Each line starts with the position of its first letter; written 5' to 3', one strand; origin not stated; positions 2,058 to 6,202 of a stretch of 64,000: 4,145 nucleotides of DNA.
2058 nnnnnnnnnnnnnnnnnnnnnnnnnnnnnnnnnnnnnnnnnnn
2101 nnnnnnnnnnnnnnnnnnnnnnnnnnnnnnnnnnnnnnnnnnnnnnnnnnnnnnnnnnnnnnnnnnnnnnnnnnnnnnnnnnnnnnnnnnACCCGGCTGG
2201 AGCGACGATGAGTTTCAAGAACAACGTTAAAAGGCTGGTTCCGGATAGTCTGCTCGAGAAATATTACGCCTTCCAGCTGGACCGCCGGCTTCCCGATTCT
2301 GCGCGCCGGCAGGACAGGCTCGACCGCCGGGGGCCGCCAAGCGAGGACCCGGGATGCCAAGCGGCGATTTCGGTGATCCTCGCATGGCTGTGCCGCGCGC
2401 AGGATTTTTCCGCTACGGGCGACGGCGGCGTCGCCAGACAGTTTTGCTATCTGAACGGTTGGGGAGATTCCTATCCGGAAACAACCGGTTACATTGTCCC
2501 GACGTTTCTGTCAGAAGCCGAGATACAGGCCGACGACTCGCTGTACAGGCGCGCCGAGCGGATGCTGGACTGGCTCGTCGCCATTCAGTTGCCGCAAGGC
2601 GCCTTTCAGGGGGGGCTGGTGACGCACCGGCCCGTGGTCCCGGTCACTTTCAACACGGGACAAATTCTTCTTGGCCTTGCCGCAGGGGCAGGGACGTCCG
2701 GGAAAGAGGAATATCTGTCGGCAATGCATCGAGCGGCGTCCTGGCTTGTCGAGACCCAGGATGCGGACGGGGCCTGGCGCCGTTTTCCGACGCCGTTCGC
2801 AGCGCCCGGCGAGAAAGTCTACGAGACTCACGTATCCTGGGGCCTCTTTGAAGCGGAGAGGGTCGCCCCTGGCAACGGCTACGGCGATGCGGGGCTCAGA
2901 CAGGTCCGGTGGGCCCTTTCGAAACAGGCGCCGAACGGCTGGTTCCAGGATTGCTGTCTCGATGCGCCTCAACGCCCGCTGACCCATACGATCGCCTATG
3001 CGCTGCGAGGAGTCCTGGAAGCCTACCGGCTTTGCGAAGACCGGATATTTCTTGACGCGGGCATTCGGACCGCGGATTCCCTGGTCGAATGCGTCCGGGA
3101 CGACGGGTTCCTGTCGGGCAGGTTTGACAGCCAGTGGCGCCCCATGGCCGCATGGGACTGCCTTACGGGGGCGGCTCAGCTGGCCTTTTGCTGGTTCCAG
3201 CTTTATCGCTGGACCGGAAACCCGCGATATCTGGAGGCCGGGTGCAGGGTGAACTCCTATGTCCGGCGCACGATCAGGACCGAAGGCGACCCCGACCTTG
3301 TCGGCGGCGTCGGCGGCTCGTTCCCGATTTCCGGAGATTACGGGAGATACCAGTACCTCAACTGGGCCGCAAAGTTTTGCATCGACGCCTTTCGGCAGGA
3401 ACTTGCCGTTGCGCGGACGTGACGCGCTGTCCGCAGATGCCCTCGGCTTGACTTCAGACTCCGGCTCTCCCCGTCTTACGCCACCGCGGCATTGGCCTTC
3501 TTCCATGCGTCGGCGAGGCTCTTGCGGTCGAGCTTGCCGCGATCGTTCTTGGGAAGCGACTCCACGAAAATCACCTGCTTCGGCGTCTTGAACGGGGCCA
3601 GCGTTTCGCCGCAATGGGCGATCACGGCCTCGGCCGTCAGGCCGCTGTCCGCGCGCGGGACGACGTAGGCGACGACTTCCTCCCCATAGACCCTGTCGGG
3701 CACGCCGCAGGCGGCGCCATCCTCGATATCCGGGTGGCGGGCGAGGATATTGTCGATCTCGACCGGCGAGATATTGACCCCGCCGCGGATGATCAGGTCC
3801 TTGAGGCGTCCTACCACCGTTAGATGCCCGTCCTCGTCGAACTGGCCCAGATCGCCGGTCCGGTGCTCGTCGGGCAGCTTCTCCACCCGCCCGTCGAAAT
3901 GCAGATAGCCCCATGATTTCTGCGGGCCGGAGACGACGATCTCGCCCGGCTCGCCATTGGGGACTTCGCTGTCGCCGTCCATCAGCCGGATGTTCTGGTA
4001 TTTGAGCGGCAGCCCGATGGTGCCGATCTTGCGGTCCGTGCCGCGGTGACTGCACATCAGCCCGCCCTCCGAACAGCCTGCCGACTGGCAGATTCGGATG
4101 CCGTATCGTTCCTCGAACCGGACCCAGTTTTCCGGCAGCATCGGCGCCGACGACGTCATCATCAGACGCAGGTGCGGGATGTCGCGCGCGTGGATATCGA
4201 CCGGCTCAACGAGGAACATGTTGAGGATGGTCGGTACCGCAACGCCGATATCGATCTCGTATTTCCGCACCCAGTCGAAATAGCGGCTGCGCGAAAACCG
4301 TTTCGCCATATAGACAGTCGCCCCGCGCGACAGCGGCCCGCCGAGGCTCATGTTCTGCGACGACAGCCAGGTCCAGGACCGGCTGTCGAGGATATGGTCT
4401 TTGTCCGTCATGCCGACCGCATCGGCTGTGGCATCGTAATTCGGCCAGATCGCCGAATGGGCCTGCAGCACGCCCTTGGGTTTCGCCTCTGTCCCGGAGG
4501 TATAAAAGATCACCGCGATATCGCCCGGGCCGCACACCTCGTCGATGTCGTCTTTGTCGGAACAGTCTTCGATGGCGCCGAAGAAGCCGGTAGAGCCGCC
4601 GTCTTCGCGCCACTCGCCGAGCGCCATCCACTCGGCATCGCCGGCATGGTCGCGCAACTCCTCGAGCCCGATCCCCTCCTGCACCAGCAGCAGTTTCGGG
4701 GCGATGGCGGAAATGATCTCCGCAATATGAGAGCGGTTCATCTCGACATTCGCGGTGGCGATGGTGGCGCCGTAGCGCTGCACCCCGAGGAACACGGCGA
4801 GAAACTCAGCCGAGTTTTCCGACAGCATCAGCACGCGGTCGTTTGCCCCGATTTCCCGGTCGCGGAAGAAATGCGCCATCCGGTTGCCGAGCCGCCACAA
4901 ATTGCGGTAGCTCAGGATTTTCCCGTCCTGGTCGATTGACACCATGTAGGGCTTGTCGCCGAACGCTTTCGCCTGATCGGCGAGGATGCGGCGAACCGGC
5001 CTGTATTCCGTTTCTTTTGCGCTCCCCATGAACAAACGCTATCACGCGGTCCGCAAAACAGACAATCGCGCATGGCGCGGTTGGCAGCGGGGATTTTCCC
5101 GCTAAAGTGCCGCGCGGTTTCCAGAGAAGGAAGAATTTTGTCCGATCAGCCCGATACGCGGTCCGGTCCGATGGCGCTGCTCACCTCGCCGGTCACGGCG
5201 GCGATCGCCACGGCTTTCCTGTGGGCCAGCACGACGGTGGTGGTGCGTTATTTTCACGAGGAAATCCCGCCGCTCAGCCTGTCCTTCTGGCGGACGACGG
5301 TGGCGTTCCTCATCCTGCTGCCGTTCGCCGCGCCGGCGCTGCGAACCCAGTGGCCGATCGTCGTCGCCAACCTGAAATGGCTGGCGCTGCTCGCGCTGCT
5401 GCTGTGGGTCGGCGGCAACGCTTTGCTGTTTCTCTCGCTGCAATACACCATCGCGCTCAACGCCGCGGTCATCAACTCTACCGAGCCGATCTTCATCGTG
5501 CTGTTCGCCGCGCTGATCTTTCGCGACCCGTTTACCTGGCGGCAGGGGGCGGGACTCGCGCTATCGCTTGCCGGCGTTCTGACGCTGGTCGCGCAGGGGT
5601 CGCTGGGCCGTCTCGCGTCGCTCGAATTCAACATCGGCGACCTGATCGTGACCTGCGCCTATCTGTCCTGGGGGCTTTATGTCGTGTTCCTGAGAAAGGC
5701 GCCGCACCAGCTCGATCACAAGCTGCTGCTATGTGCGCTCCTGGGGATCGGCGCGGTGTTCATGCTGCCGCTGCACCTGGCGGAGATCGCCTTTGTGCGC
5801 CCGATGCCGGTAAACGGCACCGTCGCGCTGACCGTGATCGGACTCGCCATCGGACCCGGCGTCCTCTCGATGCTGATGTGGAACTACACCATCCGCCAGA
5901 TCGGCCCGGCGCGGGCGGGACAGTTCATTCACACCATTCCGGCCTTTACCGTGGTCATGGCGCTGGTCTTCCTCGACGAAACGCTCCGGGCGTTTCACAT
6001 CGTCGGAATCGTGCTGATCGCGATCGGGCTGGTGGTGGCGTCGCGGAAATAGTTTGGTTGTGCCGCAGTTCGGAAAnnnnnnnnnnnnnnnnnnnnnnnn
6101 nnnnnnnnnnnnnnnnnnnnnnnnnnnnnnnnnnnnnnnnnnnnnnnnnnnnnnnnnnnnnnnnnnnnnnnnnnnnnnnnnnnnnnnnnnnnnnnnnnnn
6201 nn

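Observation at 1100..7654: AAC(3)-like acetyltransferase plus terpene-cyclase-like toroid operon beside twin acyl-AMP ligases flanking a DMT exporter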

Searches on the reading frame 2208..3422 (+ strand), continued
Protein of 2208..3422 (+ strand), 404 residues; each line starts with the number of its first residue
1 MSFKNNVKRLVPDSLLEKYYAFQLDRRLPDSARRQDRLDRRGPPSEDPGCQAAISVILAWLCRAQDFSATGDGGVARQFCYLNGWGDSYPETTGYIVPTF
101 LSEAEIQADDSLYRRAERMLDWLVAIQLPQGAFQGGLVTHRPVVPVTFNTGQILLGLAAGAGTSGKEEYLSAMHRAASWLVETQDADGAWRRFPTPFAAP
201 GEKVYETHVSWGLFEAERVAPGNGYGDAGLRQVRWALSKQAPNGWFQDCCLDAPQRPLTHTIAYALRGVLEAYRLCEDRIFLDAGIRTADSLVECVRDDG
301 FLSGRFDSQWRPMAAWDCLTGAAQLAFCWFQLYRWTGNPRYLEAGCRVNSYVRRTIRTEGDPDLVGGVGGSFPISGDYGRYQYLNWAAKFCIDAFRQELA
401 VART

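Call 80: list_cluster_members(proteins=[P0001, P0241, P0121, P0072])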
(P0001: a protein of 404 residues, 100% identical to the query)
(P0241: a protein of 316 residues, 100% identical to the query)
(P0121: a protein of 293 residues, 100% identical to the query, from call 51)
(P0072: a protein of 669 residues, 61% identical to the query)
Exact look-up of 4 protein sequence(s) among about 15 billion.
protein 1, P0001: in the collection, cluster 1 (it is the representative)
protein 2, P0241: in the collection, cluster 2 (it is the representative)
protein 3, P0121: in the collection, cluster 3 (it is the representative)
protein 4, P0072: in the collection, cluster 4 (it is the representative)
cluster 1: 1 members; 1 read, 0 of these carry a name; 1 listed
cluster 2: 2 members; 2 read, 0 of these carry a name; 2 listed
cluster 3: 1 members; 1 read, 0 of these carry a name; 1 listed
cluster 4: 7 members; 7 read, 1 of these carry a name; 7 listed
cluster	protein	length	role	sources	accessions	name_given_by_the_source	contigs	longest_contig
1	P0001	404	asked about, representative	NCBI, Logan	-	-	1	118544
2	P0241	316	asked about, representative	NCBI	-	-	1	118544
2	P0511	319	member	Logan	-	-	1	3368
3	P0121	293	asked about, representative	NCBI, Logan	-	-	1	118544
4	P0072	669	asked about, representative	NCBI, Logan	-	-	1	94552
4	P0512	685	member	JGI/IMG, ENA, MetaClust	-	\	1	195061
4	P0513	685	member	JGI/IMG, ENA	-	-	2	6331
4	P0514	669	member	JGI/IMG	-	-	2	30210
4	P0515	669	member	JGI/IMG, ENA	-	-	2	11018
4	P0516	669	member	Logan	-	-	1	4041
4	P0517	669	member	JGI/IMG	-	-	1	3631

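Call 83: search_protein_families(library=padloc, proteins=[window:2208-3422:+, P0072], max_evalue=0.01)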
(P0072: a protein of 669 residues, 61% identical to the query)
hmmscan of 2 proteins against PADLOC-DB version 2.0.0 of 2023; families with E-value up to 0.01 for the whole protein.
window:2208-3422:+ (404 aa): 0 families

P0072 (669 aa): 0 families

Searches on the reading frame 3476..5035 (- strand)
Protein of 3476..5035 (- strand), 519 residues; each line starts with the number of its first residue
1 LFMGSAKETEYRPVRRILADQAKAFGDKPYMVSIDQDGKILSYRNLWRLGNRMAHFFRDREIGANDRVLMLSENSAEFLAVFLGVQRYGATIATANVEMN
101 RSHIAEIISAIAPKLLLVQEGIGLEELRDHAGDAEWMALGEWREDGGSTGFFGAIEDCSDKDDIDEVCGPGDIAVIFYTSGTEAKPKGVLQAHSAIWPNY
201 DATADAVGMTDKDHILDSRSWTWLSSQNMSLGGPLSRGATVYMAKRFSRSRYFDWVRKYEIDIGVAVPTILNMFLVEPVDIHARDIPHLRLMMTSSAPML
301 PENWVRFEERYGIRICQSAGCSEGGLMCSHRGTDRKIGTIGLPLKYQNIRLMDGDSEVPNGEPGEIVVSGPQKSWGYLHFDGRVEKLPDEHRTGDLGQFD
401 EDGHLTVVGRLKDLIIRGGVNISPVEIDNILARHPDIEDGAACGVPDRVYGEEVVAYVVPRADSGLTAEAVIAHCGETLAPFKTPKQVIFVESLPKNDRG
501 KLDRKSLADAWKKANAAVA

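Call 3: search_protein_families(library=pfam, proteins=[window:3476-5035:-], max_evalue=0.01)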
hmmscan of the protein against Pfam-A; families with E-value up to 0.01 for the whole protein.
window:3476-5035:- (519 aa): 2 families
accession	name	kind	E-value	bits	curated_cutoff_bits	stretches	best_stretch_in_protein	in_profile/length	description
PF00501.34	AMP-binding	-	7.5e-61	206.5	29.9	1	19-378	2-384/384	AMP-binding enzyme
PF13193.12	AMP-binding_C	-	5.2e-19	69.4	24.5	1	426-501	1-76/76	AMP-binding enzyme C-terminal domain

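Call 5: search_protein_families(library=ncbifam, proteins=[window:3476-5035:-], max_evalue=0.001)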
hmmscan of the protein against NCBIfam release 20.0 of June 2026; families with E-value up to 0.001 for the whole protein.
window:3476-5035:- (519 aa): 105 families (the best 25 are shown)
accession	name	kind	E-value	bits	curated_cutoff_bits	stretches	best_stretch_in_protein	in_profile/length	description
NF004837.0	PRK06187.1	subfamily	7.3e-88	295.1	476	1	9-515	5-526/531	long-chain-fatty-acid--CoA ligase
NF005702.0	PRK07514.1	subfamily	2.7e-73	247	558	1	32-513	21-502/506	malonyl-CoA synthase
NF006182.0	PRK08316.1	subfamily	1e-71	242.1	663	1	29-514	25-520/523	fatty acyl-CoA synthetase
NF005714.0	PRK07529.1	subfamily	9.3e-63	212.5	632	1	153-508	199-573/640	acyl-CoA synthetase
NF004808.0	PRK06155.1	equivalog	5.1e-62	209.9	722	1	12-509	21-520/542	ATP-dependent acyl-CoA ligase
NF005801.1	PRK07656.1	equivalog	1.7e-60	205.1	657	1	16-506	5-498/500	FadD3 family acyl-CoA ligase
NF052269.1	Staph_lig_FadD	equivalog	1.9e-58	198.1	650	1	36-513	23-495/499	long-chain-fatty-acid--CoA ligase FadD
NF004511.1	PRK05852.1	equivalog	3.2e-58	197.6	650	1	31-510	18-503/505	FadD7 family fatty acid--CoA ligase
NF006181.0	PRK08314.1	subfamily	7.1e-58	196.2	705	2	168-515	201-558/563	long-chain-fatty-acid--CoA ligase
NF005307.0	PRK06839.1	equivalog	2.2e-57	194.9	748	1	29-512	16-494/496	o-succinylbenzoate--CoA ligase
NF005947.1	PRK08008.1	equivalog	3.2e-55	187.7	651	1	13-507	8-517/518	crotonobetaine/carnitine-CoA ligase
NF002966.0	PRK03640.1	equivalog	4.2e-55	187.2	556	1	29-512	16-481/483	o-succinylbenzoate--CoA ligase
NF004114.0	PRK05605.1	equivalog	2.8e-54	184.4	766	1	169-512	219-570/575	long-chain-fatty-acid--CoA ligase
NF005858.0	PRK07787.1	subfamily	1.2e-53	182.3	575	1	30-508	18-469/471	acyl-CoA synthetase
NF005676.0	PRK07470.1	equivalog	1.5e-53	182.2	774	1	16-512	24-530/544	acyl-CoA synthetase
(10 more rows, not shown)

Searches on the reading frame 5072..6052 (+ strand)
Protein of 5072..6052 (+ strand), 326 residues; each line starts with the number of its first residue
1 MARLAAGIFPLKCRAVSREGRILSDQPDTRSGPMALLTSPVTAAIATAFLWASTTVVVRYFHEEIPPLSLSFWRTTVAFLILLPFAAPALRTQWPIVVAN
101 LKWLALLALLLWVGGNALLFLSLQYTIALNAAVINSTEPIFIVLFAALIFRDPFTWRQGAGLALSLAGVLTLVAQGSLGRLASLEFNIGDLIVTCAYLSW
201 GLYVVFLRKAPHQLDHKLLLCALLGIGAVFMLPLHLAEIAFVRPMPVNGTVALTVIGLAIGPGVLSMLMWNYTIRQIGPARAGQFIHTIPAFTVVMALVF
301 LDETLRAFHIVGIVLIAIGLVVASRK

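Call 3: search_protein_families(library=pfam, proteins=[window:5072-6052:+], max_evalue=0.01)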
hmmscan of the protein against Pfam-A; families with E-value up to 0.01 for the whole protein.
window:5072-6052:+ (326 aa): 2 families
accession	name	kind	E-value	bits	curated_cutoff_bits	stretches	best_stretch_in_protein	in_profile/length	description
PF00892.27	EamA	-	1.6e-43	148.7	28.2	2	41-172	4-133/135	EamA-like transporter family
PF03151.22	TPT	-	6.4e-06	26.2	30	1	98-170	216-288/291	Triose-phosphate Transporter family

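Call 5: search_protein_families(library=ncbifam, proteins=[window:5072-6052:+], max_evalue=0.001)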
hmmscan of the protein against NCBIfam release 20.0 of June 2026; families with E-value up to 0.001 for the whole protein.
window:5072-6052:+ (326 aa): 5 families
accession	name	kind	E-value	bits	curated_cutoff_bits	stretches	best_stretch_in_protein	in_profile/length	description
TIGR00950.1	2A78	equivalog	6.6e-22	78.2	230.2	1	51-320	1-263/264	carboxylate/amino acid/amine transporter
NF050091.1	ArAmAcExpYddG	equivalog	5.2e-14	52.4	300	1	47-325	13-284/285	aromatic amino acid exporter YddG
NF008432.0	PRK11272.1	equivalog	4.4e-13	49.1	270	1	41-322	12-284/294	drug/metabolite exporter YedA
NF008523.0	PRK11453.1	equivalog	0.00037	20.2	472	1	45-322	10-284/299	O-acetylserine/cysteine exporter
NF002816.2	PRK02971.1-2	equivalog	0.00045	20.7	99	1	244-325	35-118/120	4-amino-4-deoxy-L-arabinose-phosphoundecaprenol flippase subunit ArnF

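Call 51: find_homologous_proteins(query=window:5072-6049:+, max_evalue=1e-30)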
Query window:5072-6049:+ (326 aa): 200 proteins with E <= 1e-30 among 8000 candidates; the best 120 are listed.
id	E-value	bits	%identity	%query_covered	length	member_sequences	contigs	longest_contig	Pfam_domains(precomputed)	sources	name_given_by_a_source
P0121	2.8e-179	614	100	90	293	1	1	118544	PF00892.27,PF03151.23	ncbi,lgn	-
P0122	4.5e-159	547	86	90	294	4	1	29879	PF00892.27,PF03151.23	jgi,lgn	jgi:drug/metabolite transporter (DMT)-like permease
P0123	5.1e-151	521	80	93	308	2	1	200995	PF00892.27,PF03151.23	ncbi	-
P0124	5.3e-149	514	79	93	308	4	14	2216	PF00892.27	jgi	jgi:drug/metabolite transporter (DMT)-like permease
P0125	3.7e-127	442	71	89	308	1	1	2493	PF00892.27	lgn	-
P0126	2.4e-125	436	67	93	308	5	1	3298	PF00892.27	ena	-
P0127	3.1e-125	436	71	90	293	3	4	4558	PF00892.27,PF03151.23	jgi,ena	jgi:drug/metabolite transporter (DMT)-like permease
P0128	4.6e-121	422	69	90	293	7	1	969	PF00892.27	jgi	jgi:drug/metabolite transporter (DMT)-like permease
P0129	1.6e-110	388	60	93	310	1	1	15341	PF00892.27,PF03151.23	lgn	-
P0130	3.4e-110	387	60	93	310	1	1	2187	PF00892.27,PF03151.23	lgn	-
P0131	5.4e-110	386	61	93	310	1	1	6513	PF00892.27,PF03151.23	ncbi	-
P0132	2.6e-108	380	59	92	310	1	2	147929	PF00892.27,PF03151.23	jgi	jgi:drug/metabolite transporter (DMT)-like permease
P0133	3.1e-108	380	59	98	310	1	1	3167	PF00892.27,PF03151.23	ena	-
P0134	3.7e-108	380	58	88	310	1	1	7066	PF00892.27,PF03151.23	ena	-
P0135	4.8e-108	380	63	89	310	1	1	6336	PF00892.27,PF03151.23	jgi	-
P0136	8.4e-107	376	58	92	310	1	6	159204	PF00892.27,PF03151.23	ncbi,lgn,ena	-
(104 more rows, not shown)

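Call 52: find_encoding_contigs(protein=P0123, flank=10000, max_places=1)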
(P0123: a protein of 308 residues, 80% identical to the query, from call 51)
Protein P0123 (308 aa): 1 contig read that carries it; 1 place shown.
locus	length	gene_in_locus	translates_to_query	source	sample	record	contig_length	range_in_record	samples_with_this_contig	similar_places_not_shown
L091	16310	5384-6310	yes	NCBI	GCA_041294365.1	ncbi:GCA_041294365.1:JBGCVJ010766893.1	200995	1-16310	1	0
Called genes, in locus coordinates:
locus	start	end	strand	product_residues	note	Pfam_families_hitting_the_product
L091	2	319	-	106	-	?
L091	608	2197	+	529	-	PF20695:UbiD_N, PF01977:UbiD, PF20696:UbiD_C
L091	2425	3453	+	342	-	-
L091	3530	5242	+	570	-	PF02776:TPP_enzyme_N, PF00205:TPP_enzyme_M, PF02775:TPP_enzyme_C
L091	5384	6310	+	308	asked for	PF00892:EamA, PF03151:TPT (faint), PF00892:EamA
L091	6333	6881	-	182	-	PF12867:DinB_2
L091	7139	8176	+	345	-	-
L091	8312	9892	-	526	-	PF00501:AMP-binding, PF13193:AMP-binding_C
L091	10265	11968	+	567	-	PF16113:ECH_2, PF00378:ECH_1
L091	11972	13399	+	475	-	-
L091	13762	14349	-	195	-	PF12852:Cupin_6, PF12833:HTH_18, PF00165:HTH_AraC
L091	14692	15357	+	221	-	PF12762:DDE_Tnp_IS1595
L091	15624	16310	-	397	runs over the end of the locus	PF01266:DAO (faint), PF01494:FAD_binding_3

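Call 53: find_encoding_contigs(protein=P0122, flank=10000, max_places=1)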
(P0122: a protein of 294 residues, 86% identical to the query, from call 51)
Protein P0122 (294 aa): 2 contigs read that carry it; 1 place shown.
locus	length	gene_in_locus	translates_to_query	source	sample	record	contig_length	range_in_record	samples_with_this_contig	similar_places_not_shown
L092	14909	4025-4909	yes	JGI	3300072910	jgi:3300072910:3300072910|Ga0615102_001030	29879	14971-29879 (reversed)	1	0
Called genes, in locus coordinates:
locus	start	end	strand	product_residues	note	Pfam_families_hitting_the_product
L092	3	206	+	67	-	?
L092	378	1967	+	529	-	PF20695:UbiD_N, PF01977:UbiD, PF20696:UbiD_C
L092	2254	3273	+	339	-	PF00355:Rieske, PF19112:VanA_C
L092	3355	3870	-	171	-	PF00501:AMP-binding, PF13193:AMP-binding_C (weak)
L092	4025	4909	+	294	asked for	PF00892:EamA, PF03151:TPT (faint), PF00892:EamA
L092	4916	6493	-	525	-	PF00501:AMP-binding, PF13193:AMP-binding_C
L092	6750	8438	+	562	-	PF00378:ECH_1, PF16113:ECH_2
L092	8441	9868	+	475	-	-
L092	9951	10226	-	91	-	PF00216:Bac_DNA_binding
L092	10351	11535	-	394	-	PF08007:JmjC_2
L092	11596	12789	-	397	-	PF01266:DAO (faint), PF01494:FAD_binding_3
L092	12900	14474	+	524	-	PF00501:AMP-binding, PF13193:AMP-binding_C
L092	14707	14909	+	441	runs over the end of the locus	PF01425:Amidase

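Call 54: find_encoding_contigs(protein=P0136, flank=10000, max_places=1)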
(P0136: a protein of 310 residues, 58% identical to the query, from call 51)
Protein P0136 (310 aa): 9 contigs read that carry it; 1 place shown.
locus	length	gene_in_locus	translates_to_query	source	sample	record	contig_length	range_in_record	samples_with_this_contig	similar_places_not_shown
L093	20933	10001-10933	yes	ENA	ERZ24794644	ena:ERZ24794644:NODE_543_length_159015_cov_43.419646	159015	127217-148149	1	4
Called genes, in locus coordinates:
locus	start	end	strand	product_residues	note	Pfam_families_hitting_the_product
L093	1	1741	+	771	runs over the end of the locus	PF01315:Ald_Xan_dh_C, PF02738:MoCoBD_1, PF20256:MoCoBD_2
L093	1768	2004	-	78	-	PF00076:RRM_1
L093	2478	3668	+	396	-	PF13480:Acetyltransf_6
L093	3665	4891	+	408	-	PF13480:Acetyltransf_6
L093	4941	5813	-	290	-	PF03279:Lip_A_acyltrans (weak)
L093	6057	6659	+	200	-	PF02798:GST_N, PF13417:GST_N_3, PF13409:GST_N_2 (weak), PF13410:GST_C_2 (weak)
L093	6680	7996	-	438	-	PF00296:Bac_luciferase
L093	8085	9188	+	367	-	PF09084:NMT1 (faint)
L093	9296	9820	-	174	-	PF13489:Methyltransf_23 (weak), PF08241:Methyltransf_11 (weak)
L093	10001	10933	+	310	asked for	PF00892:EamA, PF03151:TPT (faint), PF00892:EamA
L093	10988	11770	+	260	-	PF00106:adh_short, PF08659:KR, PF23441:SDR (weak), PF13561:adh_short_C2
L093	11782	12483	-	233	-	-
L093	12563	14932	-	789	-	PF01315:Ald_Xan_dh_C, PF02738:MoCoBD_1, PF20256:MoCoBD_2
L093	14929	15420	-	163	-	PF00111:Fer2, PF01799:Fer2_2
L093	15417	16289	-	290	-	PF00941:FAD_binding_5, PF03450:CO_deh_flav_C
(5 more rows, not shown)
